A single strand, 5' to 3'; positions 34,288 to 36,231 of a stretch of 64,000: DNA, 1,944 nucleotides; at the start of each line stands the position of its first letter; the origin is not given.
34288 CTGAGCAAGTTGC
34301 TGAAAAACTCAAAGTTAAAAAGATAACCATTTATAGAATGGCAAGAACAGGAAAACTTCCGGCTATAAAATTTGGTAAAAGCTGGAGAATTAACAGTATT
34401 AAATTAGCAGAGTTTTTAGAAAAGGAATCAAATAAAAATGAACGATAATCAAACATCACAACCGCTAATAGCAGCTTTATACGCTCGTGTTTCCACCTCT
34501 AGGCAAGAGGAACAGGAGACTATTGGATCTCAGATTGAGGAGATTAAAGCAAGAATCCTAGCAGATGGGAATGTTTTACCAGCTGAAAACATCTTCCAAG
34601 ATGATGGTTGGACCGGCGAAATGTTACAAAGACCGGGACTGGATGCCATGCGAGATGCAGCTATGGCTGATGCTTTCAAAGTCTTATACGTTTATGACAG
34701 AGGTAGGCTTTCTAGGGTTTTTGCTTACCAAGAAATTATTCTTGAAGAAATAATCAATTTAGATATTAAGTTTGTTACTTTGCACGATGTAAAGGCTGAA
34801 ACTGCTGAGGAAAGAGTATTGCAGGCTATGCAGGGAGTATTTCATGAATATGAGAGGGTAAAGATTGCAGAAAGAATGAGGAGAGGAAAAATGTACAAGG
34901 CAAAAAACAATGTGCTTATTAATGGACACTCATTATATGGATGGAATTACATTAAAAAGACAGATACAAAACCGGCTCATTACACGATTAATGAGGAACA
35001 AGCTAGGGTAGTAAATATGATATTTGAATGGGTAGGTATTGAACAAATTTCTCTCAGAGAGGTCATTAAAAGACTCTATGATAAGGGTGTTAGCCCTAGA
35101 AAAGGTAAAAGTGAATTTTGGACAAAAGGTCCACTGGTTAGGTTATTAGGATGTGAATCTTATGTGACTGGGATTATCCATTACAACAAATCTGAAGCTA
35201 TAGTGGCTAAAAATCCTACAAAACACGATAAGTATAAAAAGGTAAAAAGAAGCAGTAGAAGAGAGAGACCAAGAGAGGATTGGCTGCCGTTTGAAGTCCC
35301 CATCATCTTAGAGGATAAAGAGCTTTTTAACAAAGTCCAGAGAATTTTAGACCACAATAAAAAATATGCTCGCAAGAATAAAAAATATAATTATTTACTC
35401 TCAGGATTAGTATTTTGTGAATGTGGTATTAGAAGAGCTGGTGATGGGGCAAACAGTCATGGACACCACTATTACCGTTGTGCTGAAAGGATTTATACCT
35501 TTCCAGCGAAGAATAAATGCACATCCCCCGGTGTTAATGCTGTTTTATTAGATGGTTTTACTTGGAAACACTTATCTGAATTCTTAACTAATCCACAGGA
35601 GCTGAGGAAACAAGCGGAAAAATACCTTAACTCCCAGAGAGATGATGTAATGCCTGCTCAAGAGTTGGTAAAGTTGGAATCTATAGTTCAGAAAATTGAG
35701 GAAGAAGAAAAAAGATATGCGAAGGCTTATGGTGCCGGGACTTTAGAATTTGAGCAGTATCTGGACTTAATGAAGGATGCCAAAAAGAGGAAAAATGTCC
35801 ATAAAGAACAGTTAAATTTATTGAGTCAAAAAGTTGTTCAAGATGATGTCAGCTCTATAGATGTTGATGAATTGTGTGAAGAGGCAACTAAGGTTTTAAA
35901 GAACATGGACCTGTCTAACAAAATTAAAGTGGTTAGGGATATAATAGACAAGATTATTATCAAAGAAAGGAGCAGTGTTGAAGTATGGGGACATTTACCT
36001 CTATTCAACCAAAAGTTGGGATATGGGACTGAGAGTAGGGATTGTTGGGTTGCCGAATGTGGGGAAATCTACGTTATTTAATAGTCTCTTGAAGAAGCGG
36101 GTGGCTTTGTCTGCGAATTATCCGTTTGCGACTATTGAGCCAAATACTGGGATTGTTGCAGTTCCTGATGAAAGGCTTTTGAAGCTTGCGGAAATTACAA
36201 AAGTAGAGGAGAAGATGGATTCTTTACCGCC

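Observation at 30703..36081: Integrative-element-like segment ending in HTH/excisionase plus a large serine recombinase that overlaps the start of ychF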

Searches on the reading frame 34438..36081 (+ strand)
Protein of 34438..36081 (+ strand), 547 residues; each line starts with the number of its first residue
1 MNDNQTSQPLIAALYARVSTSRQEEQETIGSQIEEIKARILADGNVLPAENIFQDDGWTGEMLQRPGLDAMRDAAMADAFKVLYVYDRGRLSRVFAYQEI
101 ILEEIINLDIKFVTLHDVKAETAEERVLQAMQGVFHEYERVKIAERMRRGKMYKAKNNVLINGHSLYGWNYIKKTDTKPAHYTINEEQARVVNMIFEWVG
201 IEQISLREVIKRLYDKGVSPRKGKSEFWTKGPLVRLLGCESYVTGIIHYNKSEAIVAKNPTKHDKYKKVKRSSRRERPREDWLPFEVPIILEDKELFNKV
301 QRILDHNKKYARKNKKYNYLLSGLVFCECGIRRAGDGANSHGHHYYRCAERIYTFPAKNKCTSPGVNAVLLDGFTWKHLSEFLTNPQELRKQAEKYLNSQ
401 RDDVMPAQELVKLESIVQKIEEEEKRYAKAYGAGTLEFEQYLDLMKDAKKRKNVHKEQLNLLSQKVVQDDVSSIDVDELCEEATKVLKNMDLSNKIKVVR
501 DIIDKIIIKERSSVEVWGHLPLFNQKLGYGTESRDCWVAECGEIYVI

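Call 7: search_protein_families(library=pfam, proteins=[window:34438-36081:+], max_evalue=0.01)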
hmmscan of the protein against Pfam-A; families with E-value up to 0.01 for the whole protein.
window:34438-36081:+ (547 aa): 4 families
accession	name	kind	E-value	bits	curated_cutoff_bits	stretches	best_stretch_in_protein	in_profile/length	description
PF00239.26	Resolvase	-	2.5e-23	83.2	23.3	1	12-158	1-143/145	Resolvase, N terminal domain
PF07508.19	Recombinase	-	1.1e-11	45.3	21.1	1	186-306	1-101/102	Recombinase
PF13408.12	Zn_ribbon_recom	-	1.7e-06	28.7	25.3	1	320-379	1-57/58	Recombinase zinc beta ribbon domain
PF09317.16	ACDH_C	-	0.0014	18.7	25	1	378-478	184-283/284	Acyl-CoA dehydrogenase, C-terminal, bacterial type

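Call 17: find_encoding_contigs(protein=window:34438-36081:+, flank=10000, max_places=10)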
Protein window:34438-36081:+ (547 aa): no gene with exactly this product is on record in the collection.

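Call 19: find_homologous_proteins(query=window:34438-36081:+)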
Query window:34438-36081:+ (547 aa): 860 proteins with E <= 0.001 among 8000 candidates; the best 120 are listed.
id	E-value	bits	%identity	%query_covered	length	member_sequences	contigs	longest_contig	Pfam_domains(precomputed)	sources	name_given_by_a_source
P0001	0.0e+0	1243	100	100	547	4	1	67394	PF07508.20,PF00239.27,PF13408.13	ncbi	-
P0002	0.0e+0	1061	84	99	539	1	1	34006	PF07508.20,PF00239.27,PF13408.13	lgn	-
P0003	2.3e-298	1009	82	98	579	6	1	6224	PF07508.20,PF00239.27,PF13408.13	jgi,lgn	jgi:site-specific DNA recombinase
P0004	3.4e-243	827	66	98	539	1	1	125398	PF07508.20,PF00239.27,PF13408.13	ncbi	-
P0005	1.9e-240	817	66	97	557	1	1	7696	PF07508.20,PF00239.27,PF13408.13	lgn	-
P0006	1.9e-240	817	66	98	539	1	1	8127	PF07508.20,PF00239.27,PF13408.13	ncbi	-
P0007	2.9e-239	814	67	97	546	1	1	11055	PF07508.20,PF00239.27,PF13408.13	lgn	-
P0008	1.6e-237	808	64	100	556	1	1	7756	PF07508.20,PF00239.27,PF13408.13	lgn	-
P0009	2.7e-237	807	66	97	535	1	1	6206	PF07508.20,PF00239.27,PF13408.13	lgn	-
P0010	3.7e-237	807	65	99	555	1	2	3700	PF07508.20,PF00239.27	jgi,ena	-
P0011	3.8e-236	803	65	98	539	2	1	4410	PF07508.20,PF00239.27,PF13408.13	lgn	-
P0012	9.1e-236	802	65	99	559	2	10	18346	PF07508.20,PF00239.27,PF13408.13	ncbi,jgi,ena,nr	ncbi:MAG TPA: recombinase family protein [Candidatus Nanoarchaeia archaeon]|nr:recombinase family pr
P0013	1.9e-234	798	64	100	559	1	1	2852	PF07508.20,PF00239.27,PF13408.13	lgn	-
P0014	1.5e-232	791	65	97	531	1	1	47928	PF07508.20,PF00239.27,PF13408.13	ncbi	ncbi:MAG: recombinase family protein [Candidatus Daviesbacteria bacterium]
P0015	5.4e-232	790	65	96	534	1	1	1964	PF07508.20,PF00239.27,PF13408.13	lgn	-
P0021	3.4e-229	780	65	98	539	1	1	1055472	PF07508.20,PF00239.27,PF13408.13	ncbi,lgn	-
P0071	2.4e-205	702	59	97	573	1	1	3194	PF07508.20,PF00239.27,PF13408.13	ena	-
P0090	5.0e-198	677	55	98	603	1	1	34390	PF07508.20,PF00239.27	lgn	-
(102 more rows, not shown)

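Call 20: find_encoding_contigs(protein=P0002, flank=10000, max_places=3)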
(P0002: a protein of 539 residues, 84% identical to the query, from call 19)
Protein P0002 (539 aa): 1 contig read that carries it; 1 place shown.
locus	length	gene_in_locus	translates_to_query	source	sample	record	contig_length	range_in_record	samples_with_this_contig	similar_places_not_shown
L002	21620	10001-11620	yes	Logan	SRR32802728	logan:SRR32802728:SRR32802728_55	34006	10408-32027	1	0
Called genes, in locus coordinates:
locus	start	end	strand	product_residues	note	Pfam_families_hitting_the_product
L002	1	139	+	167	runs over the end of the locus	-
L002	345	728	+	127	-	-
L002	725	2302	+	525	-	-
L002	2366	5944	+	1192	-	-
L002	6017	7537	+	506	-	-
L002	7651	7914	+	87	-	PF18903:DUF5659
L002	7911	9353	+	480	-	-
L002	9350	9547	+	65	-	-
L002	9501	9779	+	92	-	-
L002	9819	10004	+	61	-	PF12728:HTH_17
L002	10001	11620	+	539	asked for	PF00239:Resolvase, PF07508:Recombinase, PF13408:Zn_ribbon_recom (weak)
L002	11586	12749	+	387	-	PF01926:MMR_HSR1, PF02421:FeoB_N (weak), PF06071:YchF-GTPase_C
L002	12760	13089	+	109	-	PF06094:GGACT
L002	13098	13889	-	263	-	PF02767:DNA_pol3_beta_2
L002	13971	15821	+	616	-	PF01553:Acyltransferase (weak)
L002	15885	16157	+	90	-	PF01250:Ribosomal_S6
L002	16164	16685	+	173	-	PF00436:SSB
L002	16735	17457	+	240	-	-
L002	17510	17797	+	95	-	PF01084:Ribosomal_S18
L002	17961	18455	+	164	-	-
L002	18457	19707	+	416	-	-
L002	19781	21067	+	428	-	PF22694:CtpB_N-like, PF00595:PDZ, PF13180:PDZ_2, PF17820:PDZ_6, PF03572:Peptidase_S41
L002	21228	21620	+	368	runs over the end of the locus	PF00089:Trypsin, PF13365:Trypsin_2, PF00595:PDZ, PF13180:PDZ_2, PF17820:PDZ_6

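Call 21: find_encoding_contigs(protein=P0004, flank=10000, max_places=3)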
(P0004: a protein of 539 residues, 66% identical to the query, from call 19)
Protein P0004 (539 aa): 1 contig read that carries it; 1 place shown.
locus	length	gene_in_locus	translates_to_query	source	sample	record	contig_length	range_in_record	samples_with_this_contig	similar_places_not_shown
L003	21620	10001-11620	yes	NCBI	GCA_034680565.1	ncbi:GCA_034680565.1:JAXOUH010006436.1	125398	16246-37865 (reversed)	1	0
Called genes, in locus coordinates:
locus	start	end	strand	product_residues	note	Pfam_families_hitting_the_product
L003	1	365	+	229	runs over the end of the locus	PF01872:RibD_C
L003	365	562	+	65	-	-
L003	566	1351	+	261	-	-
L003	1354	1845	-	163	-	-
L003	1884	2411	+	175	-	PF00300:His_Phos_1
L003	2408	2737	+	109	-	PF04266:ASCH (weak)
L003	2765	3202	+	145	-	-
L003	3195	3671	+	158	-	-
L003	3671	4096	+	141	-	-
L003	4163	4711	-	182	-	PF02223:Thymidylate_kin (faint), PF13238:AAA_18 (faint), PF13521:AAA_28 (faint)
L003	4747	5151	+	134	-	PF22327:Nudt16-like (weak), PF00293:NUDIX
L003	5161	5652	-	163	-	-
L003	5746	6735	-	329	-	-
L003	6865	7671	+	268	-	-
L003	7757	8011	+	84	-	PF18903:DUF5659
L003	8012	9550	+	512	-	-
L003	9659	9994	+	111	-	-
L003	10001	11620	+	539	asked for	PF00239:Resolvase, PF07508:Recombinase, PF13408:Zn_ribbon_recom (weak)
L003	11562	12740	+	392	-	PF01926:MMR_HSR1, PF02421:FeoB_N (weak), PF06071:YchF-GTPase_C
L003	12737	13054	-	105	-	-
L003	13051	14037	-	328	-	PF02661:Fic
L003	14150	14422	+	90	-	PF01250:Ribosomal_S6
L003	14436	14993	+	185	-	PF00436:SSB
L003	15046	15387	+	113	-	PF01084:Ribosomal_S18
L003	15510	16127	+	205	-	-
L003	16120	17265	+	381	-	-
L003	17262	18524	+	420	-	PF22694:CtpB_N-like, PF00595:PDZ, PF13180:PDZ_2 (weak), PF17820:PDZ_6, PF03572:Peptidase_S41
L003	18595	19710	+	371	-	PF00089:Trypsin, PF13365:Trypsin_2, PF14685:PDZ_Tricorn (faint), PF00595:PDZ, PF13180:PDZ_2, PF17820:PDZ_6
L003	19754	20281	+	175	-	-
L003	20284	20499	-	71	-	-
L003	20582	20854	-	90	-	-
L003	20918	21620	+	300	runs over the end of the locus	-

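Call 22: find_encoding_contigs(protein=P0021, flank=10000, max_places=3)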
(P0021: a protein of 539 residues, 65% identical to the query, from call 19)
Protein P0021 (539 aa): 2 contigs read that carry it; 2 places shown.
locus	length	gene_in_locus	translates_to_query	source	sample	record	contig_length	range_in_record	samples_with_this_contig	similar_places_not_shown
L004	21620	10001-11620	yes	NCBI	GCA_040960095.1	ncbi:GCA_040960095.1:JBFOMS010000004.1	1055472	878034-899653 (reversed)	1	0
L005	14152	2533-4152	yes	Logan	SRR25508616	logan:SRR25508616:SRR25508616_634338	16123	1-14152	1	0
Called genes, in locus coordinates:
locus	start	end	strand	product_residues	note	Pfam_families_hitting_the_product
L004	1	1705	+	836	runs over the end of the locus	PF00012:HSP70, PF06723:MreB_Mbl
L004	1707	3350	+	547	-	-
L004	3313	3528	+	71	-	-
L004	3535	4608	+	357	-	PF05496:RuvB_N (faint), PF13191:AAA_16 (faint), PF13401:AAA_22 (faint), PF00004:AAA, PF13207:AAA_17 (faint), PF17862:AAA_lid_3 (weak)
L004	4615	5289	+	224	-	PF13248:Zn_ribbon_3, PF13240:Zn_Ribbon_1, PF06271:RDD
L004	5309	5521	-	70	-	PF13560:HTH_31, PF12844:HTH_19 (weak), PF01381:HTH_3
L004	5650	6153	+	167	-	-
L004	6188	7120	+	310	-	PF00565:SNase, PF05901:Excalibur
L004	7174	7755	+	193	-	-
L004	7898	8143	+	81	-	-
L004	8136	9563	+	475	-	-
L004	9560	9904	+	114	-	-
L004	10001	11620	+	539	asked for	PF00239:Resolvase, PF07508:Recombinase, PF13408:Zn_ribbon_recom (faint)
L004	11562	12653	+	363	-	PF01926:MMR_HSR1, PF02421:FeoB_N (weak), PF06071:YchF-GTPase_C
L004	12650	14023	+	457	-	PF02366:PMT, PF13231:PMT_2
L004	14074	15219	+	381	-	PF03060:NMO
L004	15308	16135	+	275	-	PF00106:adh_short, PF13561:adh_short_C2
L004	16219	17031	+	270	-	PF01553:Acyltransferase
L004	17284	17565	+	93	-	PF01250:Ribosomal_S6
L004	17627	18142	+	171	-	PF00436:SSB, PF22657:SSB_1 (faint)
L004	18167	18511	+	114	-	PF01084:Ribosomal_S18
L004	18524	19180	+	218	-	-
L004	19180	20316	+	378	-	-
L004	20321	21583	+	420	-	PF22694:CtpB_N-like, PF00595:PDZ, PF13180:PDZ_2, PF17820:PDZ_6, PF03572:Peptidase_S41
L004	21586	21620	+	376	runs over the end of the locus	PF00089:Trypsin, PF13365:Trypsin_2, PF00595:PDZ, PF13180:PDZ_2, PF17820:PDZ_6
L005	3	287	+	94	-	?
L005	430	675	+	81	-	-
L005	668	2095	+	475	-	-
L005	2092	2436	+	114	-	-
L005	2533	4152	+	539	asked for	PF00239:Resolvase, PF07508:Recombinase, PF13408:Zn_ribbon_recom (faint)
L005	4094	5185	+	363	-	PF01926:MMR_HSR1, PF02421:FeoB_N (weak), PF06071:YchF-GTPase_C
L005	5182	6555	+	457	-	PF02366:PMT, PF13231:PMT_2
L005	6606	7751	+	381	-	PF03060:NMO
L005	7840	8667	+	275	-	PF00106:adh_short, PF13561:adh_short_C2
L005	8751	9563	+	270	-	PF01553:Acyltransferase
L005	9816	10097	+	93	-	PF01250:Ribosomal_S6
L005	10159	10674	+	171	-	PF00436:SSB, PF22657:SSB_1 (faint)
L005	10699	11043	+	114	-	PF01084:Ribosomal_S18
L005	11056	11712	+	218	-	-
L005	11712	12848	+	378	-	-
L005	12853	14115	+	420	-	PF22694:CtpB_N-like, PF00595:PDZ, PF13180:PDZ_2, PF17820:PDZ_6, PF03572:Peptidase_S41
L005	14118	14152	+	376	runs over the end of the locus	PF00089:Trypsin, PF13365:Trypsin_2, PF00595:PDZ, PF13180:PDZ_2, PF17820:PDZ_6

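Call 30: find_related_loci(query=window:34438-36081:+, collection=viral_contigs, flank=10000)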
Query window:34438-36081:+ (547 aa) in viral_contigs; peptide patterns used: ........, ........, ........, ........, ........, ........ (x = any residue, [..] = any of these).
25 stretches matched a pattern, but none encodes a relative of the query by tblastn (E <= 1e-3).

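Call 43: search_protein_families(library=phrogs, proteins=[window:34438-36081:+], max_evalue=0.01)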
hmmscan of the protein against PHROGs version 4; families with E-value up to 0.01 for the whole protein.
window:34438-36081:+ (547 aa): 2 families
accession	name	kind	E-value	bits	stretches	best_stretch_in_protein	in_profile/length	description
phrog_95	-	integration and excision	3.4e-69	235.1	1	4-514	82-561/651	integrase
phrog_125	-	DNA, RNA and nucleotide metabolism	4e-18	66.9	1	12-242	22-190/254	DNA invertase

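Call 44: search_protein_families(library=ncbifam, proteins=[window:34438-36081:+], max_evalue=0.01)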
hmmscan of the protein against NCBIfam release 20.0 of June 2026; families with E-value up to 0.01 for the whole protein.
window:34438-36081:+ (547 aa): 5 families
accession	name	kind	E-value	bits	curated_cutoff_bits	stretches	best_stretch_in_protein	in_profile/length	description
NF047343.1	SCCmet_CcrB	equivalog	8e-19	67.7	900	1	13-510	10-494/542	cassette chromosome recombinase CcrB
NF047344.1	SCCmet_CcrA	equivalog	9.7e-09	34.8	700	1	15-199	7-181/442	cassette chromosome recombinase CcrA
NF049883.1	resolv_YneB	equivalog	9.9e-08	31.7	175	1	12-155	2-142/211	YneB family resolvase-like protein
NF033518.0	transpos_IS607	equivalog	0.0042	16.6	110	1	7-94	51-133/187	IS607 family transposase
NF007000.1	PRK09463.1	subfamily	0.0096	14.3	600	0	377-482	619-723/726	acyl-CoA dehydrogenase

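Call 46: find_encoding_contigs(protein=P0003, flank=10000, max_places=10)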
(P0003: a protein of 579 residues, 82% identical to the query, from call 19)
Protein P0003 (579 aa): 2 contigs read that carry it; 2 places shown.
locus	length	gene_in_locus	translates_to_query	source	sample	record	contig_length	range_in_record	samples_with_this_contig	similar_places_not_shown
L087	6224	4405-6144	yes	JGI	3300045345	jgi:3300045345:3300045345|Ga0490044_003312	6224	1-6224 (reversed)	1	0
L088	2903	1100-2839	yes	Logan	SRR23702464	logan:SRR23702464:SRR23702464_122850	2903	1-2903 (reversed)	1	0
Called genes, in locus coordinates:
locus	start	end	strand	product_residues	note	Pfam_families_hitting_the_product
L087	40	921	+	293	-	-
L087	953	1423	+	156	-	-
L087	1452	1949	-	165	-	PF12869:tRNA_anti-like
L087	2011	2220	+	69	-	PF13560:HTH_31 (weak), PF12844:HTH_19, PF13443:HTH_26, PF01381:HTH_3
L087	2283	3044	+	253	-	-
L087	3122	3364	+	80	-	PF18903:DUF5659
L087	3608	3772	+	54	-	-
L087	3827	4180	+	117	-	-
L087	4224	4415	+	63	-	PF12728:HTH_17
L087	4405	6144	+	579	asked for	PF00239:Resolvase, PF07508:Recombinase, PF13408:Zn_ribbon_recom (weak)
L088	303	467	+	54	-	-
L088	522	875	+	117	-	-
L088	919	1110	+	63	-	PF12728:HTH_17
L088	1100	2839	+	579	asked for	PF00239:Resolvase, PF07508:Recombinase, PF13408:Zn_ribbon_recom (weak)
